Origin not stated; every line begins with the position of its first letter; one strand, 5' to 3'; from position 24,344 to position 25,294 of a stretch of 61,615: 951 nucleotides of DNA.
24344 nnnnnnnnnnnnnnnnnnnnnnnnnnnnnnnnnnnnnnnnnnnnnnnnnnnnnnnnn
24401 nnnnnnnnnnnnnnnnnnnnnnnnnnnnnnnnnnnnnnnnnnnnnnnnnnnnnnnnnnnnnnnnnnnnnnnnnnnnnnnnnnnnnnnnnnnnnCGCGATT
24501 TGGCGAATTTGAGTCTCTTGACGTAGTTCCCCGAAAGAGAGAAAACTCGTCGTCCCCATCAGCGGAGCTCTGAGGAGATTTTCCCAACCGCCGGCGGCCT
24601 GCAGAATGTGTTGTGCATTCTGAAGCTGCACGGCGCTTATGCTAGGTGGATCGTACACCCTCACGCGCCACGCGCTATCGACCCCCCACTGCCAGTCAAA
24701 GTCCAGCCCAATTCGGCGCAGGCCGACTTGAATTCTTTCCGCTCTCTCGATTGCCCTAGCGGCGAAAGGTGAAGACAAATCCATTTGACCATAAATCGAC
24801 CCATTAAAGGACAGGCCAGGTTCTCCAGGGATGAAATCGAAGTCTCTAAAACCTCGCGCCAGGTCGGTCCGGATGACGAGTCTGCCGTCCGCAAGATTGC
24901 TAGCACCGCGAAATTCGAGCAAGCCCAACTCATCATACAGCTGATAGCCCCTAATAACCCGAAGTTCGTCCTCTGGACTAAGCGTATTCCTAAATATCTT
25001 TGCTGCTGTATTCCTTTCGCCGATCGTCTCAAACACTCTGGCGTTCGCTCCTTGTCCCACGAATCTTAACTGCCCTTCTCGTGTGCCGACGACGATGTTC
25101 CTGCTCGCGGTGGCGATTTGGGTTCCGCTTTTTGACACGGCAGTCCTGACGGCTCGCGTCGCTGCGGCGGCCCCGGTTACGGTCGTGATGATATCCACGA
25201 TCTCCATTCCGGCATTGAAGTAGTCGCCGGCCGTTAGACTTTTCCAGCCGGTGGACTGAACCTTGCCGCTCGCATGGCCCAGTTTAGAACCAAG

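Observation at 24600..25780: Low-GC cassette of unknown function immediately after the Rhs core, with no separate immunity gene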

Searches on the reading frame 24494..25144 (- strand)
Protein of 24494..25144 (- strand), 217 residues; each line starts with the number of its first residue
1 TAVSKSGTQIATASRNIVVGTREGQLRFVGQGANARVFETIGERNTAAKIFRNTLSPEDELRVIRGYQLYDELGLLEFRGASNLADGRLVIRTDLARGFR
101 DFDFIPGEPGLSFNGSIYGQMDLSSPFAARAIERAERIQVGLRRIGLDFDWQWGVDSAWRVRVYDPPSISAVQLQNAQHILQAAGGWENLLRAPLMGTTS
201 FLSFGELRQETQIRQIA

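Call 19: search_protein_families(library=pfam, proteins=[window:24533-25108:-], max_evalue=10)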
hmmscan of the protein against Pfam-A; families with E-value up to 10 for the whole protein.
window:24533-25108:- (192 aa): 1 family
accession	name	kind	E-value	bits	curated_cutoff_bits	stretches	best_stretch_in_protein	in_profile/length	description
PF05395.17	DARPP-32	-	0.27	11.8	24.6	1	150-178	71-98/169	Protein phosphatase inhibitor 1/DARPP-32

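Call 31: find_homologous_proteins(query=A1, max_evalue=0.01)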
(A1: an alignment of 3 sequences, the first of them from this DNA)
Query A1 (3 sequences) (181 aa, profile of the alignment): 1 proteins with E <= 0.01 among 3859 candidates.
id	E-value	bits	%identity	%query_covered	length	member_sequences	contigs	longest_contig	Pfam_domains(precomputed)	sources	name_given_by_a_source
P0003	7.4e-58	213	30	66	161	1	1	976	-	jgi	jgi:hypothetical protein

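Call 36: search_solved_structures(query=A1, max_evalue=10, show_alignments=3)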
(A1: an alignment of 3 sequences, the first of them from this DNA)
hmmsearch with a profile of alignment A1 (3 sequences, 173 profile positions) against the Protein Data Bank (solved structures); distinct sequences matched with E-value up to 10: 0.

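Call 39: find_related_loci(query=A2, collection=metagenome_contigs, flank=6000)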
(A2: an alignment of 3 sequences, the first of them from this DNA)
Query A2 (181 aa) in metagenome_contigs; peptide patterns used: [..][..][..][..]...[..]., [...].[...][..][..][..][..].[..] (x = any residue, [..] = any of these).
158 stretches matched a pattern, but none encodes a relative of the query by tblastn (E <= 1e-3).

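Call 48: predict_structure(alignment_id=A2)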
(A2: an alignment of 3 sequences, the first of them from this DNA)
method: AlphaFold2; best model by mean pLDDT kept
length: 181 residues; sequences in the alignment: 3
mean_pLDDT: 67.3   pTM: 0.68
mean pLDDT of the five models: 67.3, 60.9, 44.0, 43.8, 39.8
residues with pLDDT >= 90: 0; 70-90: 93; 50-70: 50; < 50: 38
segments of 3 or more residues with pLDDT < 50: 1-8, 86-102, 137-141
pLDDT, mean of each block of 10 residues (from residue 1): 42 58 53 80 88 83 83 79 52 39 57 71 79 54 54 84 87 72 33
secondary structure, 60 per line:
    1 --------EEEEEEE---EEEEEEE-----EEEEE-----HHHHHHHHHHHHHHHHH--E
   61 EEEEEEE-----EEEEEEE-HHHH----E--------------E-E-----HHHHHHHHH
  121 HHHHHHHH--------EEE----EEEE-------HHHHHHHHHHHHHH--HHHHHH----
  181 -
elements in order: E9-15 E19-25 E31-35 H41-57 E60-67 E73-79 H81-84 H112-128 E137-139 E144-147 H155-168 H171-176

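Call 50: fold_search(model_id=the predicted structure, library=pdb)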
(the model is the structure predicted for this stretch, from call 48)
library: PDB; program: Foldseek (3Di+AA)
matches with E <= 10: 1776; with E <= 0.001: 4
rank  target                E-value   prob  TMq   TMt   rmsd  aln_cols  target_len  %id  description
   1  4o96_A                2.1e-04  1.00  0.34  0.37  10.4       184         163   16  2.60 Angstrom resolution crystal structure of a protein kinase domain of type III effector NleH2 (ECs1814) from Escher (released 2014-01-15)
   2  4lrk_A                4.3e-04  0.99  0.37  0.40  10.3       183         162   16  Bacterial Effector NleH2 Kinase Domain (released 2014-01-22)
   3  4lrj_A                5.5e-04  0.99  0.33  0.36  10.4       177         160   15  Bacterial Effector NleH1 Kinase Domain with AMPPNP and Mg2+ (released 2014-01-22)
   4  4lrj_B                8.7e-04  0.98  0.34  0.37  10.2       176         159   14  Bacterial Effector NleH1 Kinase Domain with AMPPNP and Mg2+ (released 2014-01-22)
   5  4q5h_A                1.5e-03  0.98  0.37  0.39  10.2       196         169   15  Shigella Effector Kinase OspG bound to AMPPNP and E2-Ub UbcH7-Ub Conjugate (released 2014-07-02)
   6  4q5e_A                3.8e-03  0.91  0.33  0.35  11.5       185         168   13  Shigella Effector Kinase OspG bound to E2-Ub UbcH7-Ub Conjugate (released 2014-07-02)
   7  4bvu_A                4.0e-03  0.96  0.38  0.40  10.2       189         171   14  Structure of Shigella effector OspG in complex with host UbcH5c- Ubiquitin conjugate (released 2014-01-29)
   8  3ii5_A                5.7e-03  1.00  0.45  0.34   7.9       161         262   14  The Complex of wild-type B-RAF with Pyrazolo pyrimidine inhibitor (released 2009-11-10)
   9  3alo_A                6.7e-03  1.00  0.30  0.20   4.9        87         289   18  Crystal structure of human non-phosphorylated MKK4 kinase domain ternary complex with AMP-PNP and p38 peptide (released 2010-10-27)
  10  5csw_B                7.1e-03  1.00  0.29  0.22   4.3        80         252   18  B-RAF in complex with Dabrafenib (released 2016-03-09)
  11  4wo5_A                7.6e-03  1.00  0.31  0.22   4.6        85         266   19  Crystal structure of a BRAF kinase domain monomer (released 2014-12-03)
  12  3q96_A                8.0e-03  1.00  0.29  0.22   4.2        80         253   20  B-Raf kinase domain in complex with a tetrahydronaphthalene inhibitor (released 2011-03-23)
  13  4g9r_A                8.0e-03  1.00  0.29  0.21   4.0        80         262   20  B-Raf V600E Kinase Domain Bound to a Type II Dihydroquinazoline Inhibitor (released 2012-11-14)
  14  4r5y_A                8.5e-03  1.00  0.29  0.22   4.1        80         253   20  The complex structure of Braf V600E kinase domain with a novel Braf inhibitor (released 2016-02-24)
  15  4g9r_B                9.0e-03  1.00  0.29  0.21   4.2        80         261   20  B-Raf V600E Kinase Domain Bound to a Type II Dihydroquinazoline Inhibitor (released 2012-11-14)
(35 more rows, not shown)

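Call 74: fold_search(model_id=the predicted structure, library=viral)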
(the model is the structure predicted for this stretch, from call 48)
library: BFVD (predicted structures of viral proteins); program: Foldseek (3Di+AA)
matches with E <= 10: 1098; with E <= 0.001: 2
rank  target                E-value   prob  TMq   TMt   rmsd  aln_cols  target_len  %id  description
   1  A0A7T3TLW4            2.4e-04  1.00  0.33  0.35  12.2       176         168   14  Uncharacterized protein [Serratia phage vB_SmaM_Yaphecito]
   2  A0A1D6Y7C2            4.0e-04  1.00  0.45  0.39   6.2       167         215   14  (no name in the UniProt tables at hand)
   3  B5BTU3                2.5e-03  0.92  0.31  0.27  11.3       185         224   16  Protein kinase-like [Ralstonia phage RSB1]
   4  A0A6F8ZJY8            2.6e-03  0.97  0.34  0.32   8.6       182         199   10  Phage protein kinase [Xylella phage Cota]
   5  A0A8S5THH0            3.3e-03  0.98  0.35  0.11   7.9       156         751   15  Uncharacterized protein [Myoviridae sp. ctIty1]
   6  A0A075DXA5            3.3e-03  0.90  0.31  0.24   9.5       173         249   15  Uncharacterized protein [Acinetobacter phage vB_AbaP_Acibel007]
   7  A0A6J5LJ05            3.7e-03  0.87  0.32  0.27  11.4       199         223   10  Uncharacterized protein [uncultured Caudovirales phage]
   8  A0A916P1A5            4.2e-03  1.00  0.26  0.19   4.9        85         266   16  Ser/thr kinase (Cop-B1R) [Choristoneura biennis entomopoxvirus]
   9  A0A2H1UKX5            4.7e-03  0.97  0.39  0.30  10.6       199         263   15  Protein kinase [Yersinia phage fPS-53]
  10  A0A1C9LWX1            5.0e-03  0.97  0.24  0.41  14.1        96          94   21  Uncharacterized protein [Streptomyces phage Brataylor]
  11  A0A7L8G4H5            5.3e-03  0.96  0.39  0.30  11.3       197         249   12  Uncharacterized protein [Rhizobium phage Palo]
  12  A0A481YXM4            6.3e-03  1.00  0.30  0.20   3.7        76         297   21  Protein kinase [Marseillevirus LCMAC201]
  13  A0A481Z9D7            7.0e-03  1.00  0.32  0.11   7.4        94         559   12  Putative serine/threonine protein kinase [Pithovirus LCPAC304]
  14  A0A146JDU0            1.1e-02  0.99  0.32  0.25   4.8        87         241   14  (no name in the UniProt tables at hand)
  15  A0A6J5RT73            1.2e-02  0.38  0.21  0.19  13.8       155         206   12  Protein kinase domain-containing protein [uncultured Caudovirales phage]
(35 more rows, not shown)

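Call 78: search_dna_similar(query=window:24494-25144:-, collection=plasmids, mode=protein, max_evalue=0.01, max_rows=8)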
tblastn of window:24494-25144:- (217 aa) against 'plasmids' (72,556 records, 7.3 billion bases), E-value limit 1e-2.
No match.

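Call 79: search_dna_similar(query=window:24494-25144:-, collection=phages, mode=protein, max_evalue=0.01, max_rows=8)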
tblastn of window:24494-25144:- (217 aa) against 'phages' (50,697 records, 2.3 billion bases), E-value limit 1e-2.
No match.
